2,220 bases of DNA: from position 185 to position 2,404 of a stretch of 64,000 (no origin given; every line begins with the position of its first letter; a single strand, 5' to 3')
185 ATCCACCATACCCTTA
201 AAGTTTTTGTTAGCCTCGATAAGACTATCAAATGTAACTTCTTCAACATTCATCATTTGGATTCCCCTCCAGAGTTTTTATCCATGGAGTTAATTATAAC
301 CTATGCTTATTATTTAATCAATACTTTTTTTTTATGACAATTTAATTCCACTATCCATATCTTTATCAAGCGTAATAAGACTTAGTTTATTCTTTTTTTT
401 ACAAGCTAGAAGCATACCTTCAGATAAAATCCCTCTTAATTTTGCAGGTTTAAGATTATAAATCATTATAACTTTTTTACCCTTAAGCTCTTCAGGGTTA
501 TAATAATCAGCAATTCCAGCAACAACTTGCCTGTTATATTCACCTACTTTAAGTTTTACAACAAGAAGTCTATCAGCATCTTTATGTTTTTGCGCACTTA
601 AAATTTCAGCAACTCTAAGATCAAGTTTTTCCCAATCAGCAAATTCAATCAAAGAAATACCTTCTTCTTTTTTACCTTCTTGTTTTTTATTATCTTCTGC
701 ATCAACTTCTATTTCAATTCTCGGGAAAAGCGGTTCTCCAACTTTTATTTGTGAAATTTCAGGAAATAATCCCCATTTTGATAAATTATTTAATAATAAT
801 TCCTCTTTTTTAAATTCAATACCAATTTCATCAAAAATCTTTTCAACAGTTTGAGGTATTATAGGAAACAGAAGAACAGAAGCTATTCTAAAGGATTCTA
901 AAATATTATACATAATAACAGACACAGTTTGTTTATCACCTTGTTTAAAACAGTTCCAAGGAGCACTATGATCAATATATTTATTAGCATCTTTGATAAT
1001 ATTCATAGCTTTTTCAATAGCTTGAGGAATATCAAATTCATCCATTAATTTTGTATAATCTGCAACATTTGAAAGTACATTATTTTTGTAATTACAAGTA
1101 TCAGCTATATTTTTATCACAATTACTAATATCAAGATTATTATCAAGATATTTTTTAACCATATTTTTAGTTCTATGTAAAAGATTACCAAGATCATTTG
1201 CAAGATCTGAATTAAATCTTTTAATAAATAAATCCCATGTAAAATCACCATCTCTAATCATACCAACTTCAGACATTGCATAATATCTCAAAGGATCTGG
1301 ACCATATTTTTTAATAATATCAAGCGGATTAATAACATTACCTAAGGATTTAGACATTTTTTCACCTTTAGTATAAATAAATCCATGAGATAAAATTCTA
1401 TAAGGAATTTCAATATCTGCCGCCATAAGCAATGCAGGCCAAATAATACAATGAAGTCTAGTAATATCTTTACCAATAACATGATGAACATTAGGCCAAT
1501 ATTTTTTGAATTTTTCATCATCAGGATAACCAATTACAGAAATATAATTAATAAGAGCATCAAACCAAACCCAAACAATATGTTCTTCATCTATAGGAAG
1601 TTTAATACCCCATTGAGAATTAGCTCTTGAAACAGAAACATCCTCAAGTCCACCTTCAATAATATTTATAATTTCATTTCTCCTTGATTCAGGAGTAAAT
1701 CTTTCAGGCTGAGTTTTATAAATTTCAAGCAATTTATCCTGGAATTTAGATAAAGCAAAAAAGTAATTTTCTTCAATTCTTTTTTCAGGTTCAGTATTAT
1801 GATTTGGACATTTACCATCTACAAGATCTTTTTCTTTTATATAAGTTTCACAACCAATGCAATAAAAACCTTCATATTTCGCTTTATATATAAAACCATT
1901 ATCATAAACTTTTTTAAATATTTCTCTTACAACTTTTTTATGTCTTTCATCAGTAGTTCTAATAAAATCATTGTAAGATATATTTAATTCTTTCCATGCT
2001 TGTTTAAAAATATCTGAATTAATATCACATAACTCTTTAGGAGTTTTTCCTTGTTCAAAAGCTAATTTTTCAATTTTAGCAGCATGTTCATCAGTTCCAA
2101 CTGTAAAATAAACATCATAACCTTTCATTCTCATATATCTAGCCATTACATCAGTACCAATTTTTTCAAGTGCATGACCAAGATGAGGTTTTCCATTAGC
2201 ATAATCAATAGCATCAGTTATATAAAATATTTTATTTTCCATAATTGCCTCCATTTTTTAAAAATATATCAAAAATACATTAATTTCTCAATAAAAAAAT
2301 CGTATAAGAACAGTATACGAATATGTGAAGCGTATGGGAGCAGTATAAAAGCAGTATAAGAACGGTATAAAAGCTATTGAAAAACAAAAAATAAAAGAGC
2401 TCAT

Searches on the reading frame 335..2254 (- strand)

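Call 64: search_protein_families(library=padloc, alignment_id=A9, max_evalue=0.00001)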
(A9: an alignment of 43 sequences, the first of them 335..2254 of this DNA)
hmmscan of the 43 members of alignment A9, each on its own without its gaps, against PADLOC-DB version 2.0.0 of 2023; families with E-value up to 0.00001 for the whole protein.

A. member 1, window:335-2254:- (640 aa): 0 families

B. families by the number of members that match (of 43 scanned): 27 families (the first 25 are shown)
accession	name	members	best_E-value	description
PDLC00562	JetA3|JetA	1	4.4e-162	Unknown function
PDLC00583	JetC3|JetC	1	4.4e-144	DUF3584 domain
PDLC00576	JetB3|JetB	1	1e-81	Unknown function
PDLC00582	JetC3|JetC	1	6.9e-53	DUF3584 domain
PDLC00581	JetC3|JetC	1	2.4e-46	DUF3584 domain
PDLC00561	JetA3|JetA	1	2.8e-41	Unknown function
PDLC00592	JetD3|JetD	1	2.8e-39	DUF2239; DUF2220 domain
PDLC00558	JetA3|JetA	1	1.5e-34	Unknown function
PDLC00577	JetB3|JetB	1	4.8e-34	Unknown function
PDLC00591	JetD3|JetD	1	9.2e-33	DUF2239; DUF2220 domain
PDLC00572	JetB3|JetB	1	3.3e-27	Unknown function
PDLC00571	JetB3|JetB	1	9.5e-22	Unknown function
PDLC00575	JetB3|JetB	1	2.6e-18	Unknown function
PDLC00586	JetC3|JetC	1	3.4e-18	DUF3584 domain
PDLC00568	JetA3|JetA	1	4e-18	Unknown function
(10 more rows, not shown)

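Call 65: search_protein_families(library=pfam, alignment_id=A9, max_evalue=0.00001)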
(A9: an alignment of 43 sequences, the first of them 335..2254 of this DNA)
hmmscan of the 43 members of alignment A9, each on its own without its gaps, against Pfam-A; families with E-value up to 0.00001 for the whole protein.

A. member 1, window:335-2254:- (640 aa): 6 families
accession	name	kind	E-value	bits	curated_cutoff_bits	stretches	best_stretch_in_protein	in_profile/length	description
PF09334.17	tRNA-synt_1g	-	2e-112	376.3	20.1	2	143-362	163-390/391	tRNA synthetases class I (M)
PF00133.28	tRNA-synt_1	-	6.2e-42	144.2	22.7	2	6-221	21-245/414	tRNA synthetases class I (I, L, M and V)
PF01588.26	tRNA_bind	-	5.6e-29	100.5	27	1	546-637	1-95/96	Putative tRNA binding domain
PF01406.26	tRNA-synt_1e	-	3.6e-19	69.7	27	2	21-134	21-127/301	tRNA synthetases class I (C) catalytic domain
PF19303.5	Anticodon_3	-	5.3e-10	39.8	23.5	1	391-528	16-150/152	Anticodon binding domain of methionyl tRNA ligase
PF08264.19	Anticodon_1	-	5.9e-07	29.9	25.1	1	397-478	12-94/148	Anticodon-binding domain of tRNA ligase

B. families by the number of members that match (of 43 scanned): 78 families (the first 25 are shown)
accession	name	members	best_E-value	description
PF07992.20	Pyr_redox_2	2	3.7e-55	Pyridine nucleotide-disulphide oxidoreductase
PF00070.33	Pyr_redox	2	8.5e-15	Pyridine nucleotide-disulphide oxidoreductase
PF13738.12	Pyr_redox_3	2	2.9e-13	Pyridine nucleotide-disulphide oxidoreductase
PF00512.31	HisKA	2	7.5e-11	His Kinase A (phospho-acceptor) domain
PF01134.28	GIDA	2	4.2e-09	Glucose inhibited division protein A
PF00982.27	Glyco_transf_20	1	2.3e-146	Glycosyltransferase family 20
PF03382.20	DUF285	1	7.6e-131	Mycoplasma protein of unknown function, DUF285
PF09334.17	tRNA-synt_1g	1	2e-112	tRNA synthetases class I (M)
PF19027.5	DUF5752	1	1e-79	Family of unknown function (DUF5752)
PF02738.23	MoCoBD_1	1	1.2e-77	Molybdopterin cofactor-binding domain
PF20256.3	MoCoBD_2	1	1.2e-74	Molybdopterin cofactor-binding domain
PF01668.23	SmpB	1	2.4e-58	SmpB protein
PF21269.3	TreT_GT1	1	3.9e-57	Trehalose synthase, N-terminal domain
PF03851.20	UvdE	1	2.1e-54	UV-endonuclease UvdE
PF02588.21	YitT_membrane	1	5.4e-54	Uncharacterised 5xTM membrane BCR, YitT family COG1284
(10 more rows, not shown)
